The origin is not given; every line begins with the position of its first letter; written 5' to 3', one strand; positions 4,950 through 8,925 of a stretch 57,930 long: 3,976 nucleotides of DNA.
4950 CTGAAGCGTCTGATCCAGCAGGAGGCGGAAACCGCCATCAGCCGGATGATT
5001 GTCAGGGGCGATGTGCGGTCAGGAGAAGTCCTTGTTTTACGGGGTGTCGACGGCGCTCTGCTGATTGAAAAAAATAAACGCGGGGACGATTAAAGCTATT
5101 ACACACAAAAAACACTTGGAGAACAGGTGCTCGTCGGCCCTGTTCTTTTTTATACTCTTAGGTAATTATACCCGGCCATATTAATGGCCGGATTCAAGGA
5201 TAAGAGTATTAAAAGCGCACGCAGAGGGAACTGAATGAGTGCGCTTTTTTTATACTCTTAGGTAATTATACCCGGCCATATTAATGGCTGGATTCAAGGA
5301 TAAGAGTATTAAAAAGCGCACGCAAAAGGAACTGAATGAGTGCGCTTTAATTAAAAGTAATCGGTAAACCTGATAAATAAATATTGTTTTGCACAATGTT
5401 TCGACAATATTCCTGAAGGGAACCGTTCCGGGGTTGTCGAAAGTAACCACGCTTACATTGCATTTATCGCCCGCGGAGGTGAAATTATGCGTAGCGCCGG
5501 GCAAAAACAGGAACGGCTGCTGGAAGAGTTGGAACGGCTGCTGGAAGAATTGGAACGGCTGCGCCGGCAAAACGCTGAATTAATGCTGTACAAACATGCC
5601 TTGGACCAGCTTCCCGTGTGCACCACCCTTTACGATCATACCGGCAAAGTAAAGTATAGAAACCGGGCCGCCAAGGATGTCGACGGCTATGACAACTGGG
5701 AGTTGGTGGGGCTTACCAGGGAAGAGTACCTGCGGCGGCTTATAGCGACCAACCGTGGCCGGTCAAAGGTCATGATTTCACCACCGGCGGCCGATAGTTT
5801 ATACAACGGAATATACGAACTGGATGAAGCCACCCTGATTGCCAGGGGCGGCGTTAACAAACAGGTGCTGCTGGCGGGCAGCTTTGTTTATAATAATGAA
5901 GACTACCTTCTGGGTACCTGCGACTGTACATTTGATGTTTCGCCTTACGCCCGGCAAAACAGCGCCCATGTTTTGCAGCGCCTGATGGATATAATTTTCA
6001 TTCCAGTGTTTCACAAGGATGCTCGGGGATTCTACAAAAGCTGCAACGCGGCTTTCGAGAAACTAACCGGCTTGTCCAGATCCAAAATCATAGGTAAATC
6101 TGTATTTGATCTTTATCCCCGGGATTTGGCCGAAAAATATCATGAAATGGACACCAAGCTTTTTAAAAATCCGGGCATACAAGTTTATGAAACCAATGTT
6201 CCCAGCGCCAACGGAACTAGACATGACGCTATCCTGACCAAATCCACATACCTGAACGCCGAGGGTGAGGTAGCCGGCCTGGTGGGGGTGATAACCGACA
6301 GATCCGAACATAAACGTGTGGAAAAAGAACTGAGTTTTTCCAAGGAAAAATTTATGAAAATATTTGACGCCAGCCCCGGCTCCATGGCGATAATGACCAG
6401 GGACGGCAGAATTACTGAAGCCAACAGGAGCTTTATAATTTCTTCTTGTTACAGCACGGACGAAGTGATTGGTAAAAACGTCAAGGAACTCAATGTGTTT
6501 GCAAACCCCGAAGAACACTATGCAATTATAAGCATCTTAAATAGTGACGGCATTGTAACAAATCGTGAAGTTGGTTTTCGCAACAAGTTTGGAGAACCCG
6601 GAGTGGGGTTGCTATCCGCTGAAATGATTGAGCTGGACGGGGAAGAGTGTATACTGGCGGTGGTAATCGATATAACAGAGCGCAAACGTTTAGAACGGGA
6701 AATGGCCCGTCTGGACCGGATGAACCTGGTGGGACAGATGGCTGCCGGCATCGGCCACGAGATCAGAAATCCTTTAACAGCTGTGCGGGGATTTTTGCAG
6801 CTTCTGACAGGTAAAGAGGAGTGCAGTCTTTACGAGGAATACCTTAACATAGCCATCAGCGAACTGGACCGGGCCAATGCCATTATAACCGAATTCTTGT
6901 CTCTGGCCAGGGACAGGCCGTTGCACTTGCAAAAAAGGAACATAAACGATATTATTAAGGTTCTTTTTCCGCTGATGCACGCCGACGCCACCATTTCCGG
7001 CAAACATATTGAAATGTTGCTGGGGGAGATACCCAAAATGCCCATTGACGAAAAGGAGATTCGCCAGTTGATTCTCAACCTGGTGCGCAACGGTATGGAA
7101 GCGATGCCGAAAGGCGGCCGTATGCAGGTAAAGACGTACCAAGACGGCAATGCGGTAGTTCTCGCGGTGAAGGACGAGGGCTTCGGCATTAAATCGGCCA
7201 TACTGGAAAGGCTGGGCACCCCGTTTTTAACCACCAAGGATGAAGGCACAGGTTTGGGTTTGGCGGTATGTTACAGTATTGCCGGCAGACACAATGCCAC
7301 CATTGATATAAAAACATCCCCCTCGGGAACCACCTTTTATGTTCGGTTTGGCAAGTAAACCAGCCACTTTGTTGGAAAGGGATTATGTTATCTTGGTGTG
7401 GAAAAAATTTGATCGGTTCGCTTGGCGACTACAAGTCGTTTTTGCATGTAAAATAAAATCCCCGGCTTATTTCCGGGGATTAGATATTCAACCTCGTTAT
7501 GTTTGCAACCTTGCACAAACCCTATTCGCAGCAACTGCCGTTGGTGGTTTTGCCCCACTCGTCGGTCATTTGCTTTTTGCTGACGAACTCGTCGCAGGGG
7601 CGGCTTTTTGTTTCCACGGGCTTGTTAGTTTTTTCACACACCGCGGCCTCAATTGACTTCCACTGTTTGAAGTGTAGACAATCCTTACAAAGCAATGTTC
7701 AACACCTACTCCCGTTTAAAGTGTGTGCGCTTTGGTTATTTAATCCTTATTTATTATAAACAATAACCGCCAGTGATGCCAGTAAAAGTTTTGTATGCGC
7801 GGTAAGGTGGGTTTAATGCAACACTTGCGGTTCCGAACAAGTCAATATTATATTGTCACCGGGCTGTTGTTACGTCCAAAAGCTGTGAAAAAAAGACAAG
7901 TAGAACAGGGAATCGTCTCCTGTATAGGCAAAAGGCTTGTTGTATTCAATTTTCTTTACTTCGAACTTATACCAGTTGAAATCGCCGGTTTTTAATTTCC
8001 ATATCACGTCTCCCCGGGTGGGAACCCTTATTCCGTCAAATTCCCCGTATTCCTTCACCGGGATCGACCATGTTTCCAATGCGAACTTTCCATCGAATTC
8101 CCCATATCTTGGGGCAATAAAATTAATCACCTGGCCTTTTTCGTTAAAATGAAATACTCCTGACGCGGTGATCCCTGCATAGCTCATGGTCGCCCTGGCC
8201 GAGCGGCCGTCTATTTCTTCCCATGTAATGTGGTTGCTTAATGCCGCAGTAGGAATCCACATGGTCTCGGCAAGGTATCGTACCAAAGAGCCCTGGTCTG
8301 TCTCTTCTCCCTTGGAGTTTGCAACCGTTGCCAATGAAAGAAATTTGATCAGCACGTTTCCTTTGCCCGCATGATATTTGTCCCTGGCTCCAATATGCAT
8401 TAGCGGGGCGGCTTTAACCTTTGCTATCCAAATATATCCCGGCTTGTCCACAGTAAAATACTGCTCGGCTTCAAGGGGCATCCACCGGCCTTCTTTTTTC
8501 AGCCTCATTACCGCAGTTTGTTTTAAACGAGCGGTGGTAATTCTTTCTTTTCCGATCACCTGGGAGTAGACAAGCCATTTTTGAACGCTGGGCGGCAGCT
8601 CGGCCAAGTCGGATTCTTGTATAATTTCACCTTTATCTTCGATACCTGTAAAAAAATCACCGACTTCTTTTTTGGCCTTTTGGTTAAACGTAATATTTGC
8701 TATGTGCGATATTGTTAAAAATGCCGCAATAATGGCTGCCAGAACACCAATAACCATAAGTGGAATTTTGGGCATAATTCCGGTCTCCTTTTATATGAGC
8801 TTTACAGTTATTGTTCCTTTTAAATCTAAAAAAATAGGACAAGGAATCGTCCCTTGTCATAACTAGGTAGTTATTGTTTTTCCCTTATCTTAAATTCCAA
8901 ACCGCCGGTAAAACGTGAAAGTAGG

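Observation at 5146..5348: Abundant ~100-nt structured intergenic repeat family (at least 10 copies in 58 kb); archetype is a head-to-tail pair after clpB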

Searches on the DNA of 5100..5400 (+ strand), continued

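Call 69: search_with_rna_model(model_id=R1, sources=[L102], max_evalue=5, filters=off, show_alignments=3)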
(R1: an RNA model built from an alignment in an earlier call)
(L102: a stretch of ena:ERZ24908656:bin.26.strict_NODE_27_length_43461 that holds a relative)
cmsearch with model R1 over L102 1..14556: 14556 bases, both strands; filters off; matches with E-value up to 5: 3.
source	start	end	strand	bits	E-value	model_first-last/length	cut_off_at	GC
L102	12940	12981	-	11.3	1.6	1-63/63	no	0.31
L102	12876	12942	+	9.8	3.1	1-63/63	no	0.27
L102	6431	6508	+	9.6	3.5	1-63/63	no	0.32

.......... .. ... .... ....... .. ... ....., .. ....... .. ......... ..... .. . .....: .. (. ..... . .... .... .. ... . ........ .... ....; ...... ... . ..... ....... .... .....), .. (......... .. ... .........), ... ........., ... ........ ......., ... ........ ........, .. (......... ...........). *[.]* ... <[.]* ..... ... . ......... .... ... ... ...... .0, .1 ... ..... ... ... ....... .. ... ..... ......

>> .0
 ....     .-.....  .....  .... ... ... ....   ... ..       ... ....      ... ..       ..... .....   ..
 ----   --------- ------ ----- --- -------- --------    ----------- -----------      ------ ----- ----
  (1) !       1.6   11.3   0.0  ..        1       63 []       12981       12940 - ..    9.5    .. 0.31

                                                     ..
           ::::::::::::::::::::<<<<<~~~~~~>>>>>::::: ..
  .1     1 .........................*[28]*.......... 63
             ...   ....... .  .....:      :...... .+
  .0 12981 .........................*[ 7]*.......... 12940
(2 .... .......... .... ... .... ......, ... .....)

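Call 71: search_dna_similar(query=window:5146-5250:+, collection=plasmids, mode=distant, max_evalue=0.01, max_rows=10)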
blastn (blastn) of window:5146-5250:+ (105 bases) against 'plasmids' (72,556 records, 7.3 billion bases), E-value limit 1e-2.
No match.

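Call 72: search_dna_similar(query=window:5146-5250:+, collection=phages, mode=distant, max_evalue=0.01, max_rows=10)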
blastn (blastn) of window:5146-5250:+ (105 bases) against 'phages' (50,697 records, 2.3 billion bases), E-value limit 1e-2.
No match.
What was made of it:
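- Tried and rejected: BLAST against plasmids and phages: 0 hits (calls 71, 72).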

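Call 80: search_with_rna_model(model_id=R2, sources=[L010, L012, L020, L028, L032, L049, L051, L052, L056, L057, L069, L086, L090, L093, L095, L096, L097, L098, L100, L101, L102], max_evalue=1)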
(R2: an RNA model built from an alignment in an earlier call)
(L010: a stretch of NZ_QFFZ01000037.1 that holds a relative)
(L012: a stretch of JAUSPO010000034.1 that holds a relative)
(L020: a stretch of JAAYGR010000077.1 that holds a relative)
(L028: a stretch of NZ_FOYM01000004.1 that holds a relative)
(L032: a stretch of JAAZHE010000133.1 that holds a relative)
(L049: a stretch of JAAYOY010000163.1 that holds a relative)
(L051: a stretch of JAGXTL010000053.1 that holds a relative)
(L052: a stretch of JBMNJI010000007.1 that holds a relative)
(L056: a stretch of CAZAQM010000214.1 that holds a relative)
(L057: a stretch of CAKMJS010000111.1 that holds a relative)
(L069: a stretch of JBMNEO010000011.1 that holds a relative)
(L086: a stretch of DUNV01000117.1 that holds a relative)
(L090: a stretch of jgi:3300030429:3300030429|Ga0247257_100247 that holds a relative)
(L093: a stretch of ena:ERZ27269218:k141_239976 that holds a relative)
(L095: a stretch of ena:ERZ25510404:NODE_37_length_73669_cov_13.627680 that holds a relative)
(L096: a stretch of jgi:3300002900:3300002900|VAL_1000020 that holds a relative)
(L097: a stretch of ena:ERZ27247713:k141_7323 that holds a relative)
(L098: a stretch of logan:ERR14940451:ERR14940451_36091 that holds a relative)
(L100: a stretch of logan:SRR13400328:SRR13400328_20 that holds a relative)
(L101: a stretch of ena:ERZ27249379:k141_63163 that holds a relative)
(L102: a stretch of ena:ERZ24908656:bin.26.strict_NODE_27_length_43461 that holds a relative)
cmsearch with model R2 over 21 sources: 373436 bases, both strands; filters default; matches with E-value up to 1: 0.
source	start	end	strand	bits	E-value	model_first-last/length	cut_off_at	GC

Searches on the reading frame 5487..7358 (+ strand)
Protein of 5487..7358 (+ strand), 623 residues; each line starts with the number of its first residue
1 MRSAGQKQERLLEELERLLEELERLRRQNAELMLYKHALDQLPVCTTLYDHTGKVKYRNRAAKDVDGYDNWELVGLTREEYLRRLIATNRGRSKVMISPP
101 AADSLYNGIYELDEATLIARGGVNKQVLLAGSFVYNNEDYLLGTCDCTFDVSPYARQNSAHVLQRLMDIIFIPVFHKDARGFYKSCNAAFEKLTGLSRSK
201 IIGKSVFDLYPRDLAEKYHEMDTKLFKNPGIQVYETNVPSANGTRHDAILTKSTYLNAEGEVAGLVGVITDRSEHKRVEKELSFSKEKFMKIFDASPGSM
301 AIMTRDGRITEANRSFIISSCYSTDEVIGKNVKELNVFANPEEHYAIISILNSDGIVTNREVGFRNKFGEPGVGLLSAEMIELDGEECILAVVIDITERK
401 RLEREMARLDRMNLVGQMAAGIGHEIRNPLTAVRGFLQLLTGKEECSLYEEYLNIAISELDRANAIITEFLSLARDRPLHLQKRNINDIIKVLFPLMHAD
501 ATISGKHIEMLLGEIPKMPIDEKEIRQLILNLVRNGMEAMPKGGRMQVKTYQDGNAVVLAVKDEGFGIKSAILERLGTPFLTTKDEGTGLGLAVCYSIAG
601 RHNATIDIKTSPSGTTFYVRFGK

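Call 16: find_encoding_contigs(protein=window:5487-7358:+, flank=10000, max_places=4)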
Protein window:5487-7358:+ (623 aa): 3 contigs read that carry it; 2 places shown.
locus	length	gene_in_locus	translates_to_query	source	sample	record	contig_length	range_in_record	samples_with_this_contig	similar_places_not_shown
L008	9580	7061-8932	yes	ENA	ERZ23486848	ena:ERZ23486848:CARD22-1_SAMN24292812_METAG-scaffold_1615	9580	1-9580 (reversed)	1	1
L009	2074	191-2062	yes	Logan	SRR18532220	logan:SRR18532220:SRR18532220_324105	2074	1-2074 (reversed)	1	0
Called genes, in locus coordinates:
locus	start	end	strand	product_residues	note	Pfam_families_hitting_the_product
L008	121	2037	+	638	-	PF00012:HSP70, PF06723:MreB_Mbl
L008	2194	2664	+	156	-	PF01025:GrpE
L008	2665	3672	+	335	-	PF00226:DnaJ, PF01556:DnaJ_C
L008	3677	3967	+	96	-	PF13591:MerR_2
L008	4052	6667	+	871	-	PF02861:Clp_N, PF23569:NBD_SMAX1, PF00004:AAA, PF17871:AAA_lid_9, PF00004:AAA, PF07724:AAA_2, PF07728:AAA_5, PF10431:ClpB_D2-small, +10 more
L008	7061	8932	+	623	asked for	PF13188:PAS_8 (faint), PF00989:PAS, PF08448:PAS_4, PF13426:PAS_9, PF00512:HisKA, PF02518:HATPase_c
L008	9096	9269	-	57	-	-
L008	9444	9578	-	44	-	?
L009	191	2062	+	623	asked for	PF13188:PAS_8 (faint), PF00989:PAS, PF08448:PAS_4, PF13426:PAS_9, PF00512:HisKA, PF02518:HATPase_c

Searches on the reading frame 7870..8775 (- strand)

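Call 17: search_protein_families(library=pfam, proteins=[window:7870-8775:-])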
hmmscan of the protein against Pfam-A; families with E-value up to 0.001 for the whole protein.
window:7870-8775:- (301 aa): 2 families
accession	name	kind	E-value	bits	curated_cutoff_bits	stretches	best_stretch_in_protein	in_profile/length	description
PF20181.5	DUF6544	-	3.7e-85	285.1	25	1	51-271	2-221/221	Family of unknown function (DUF6544)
PF21900.3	DUF6920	-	2.3e-80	269.7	27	1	59-278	2-222/222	Family of unknown function (DUF6920)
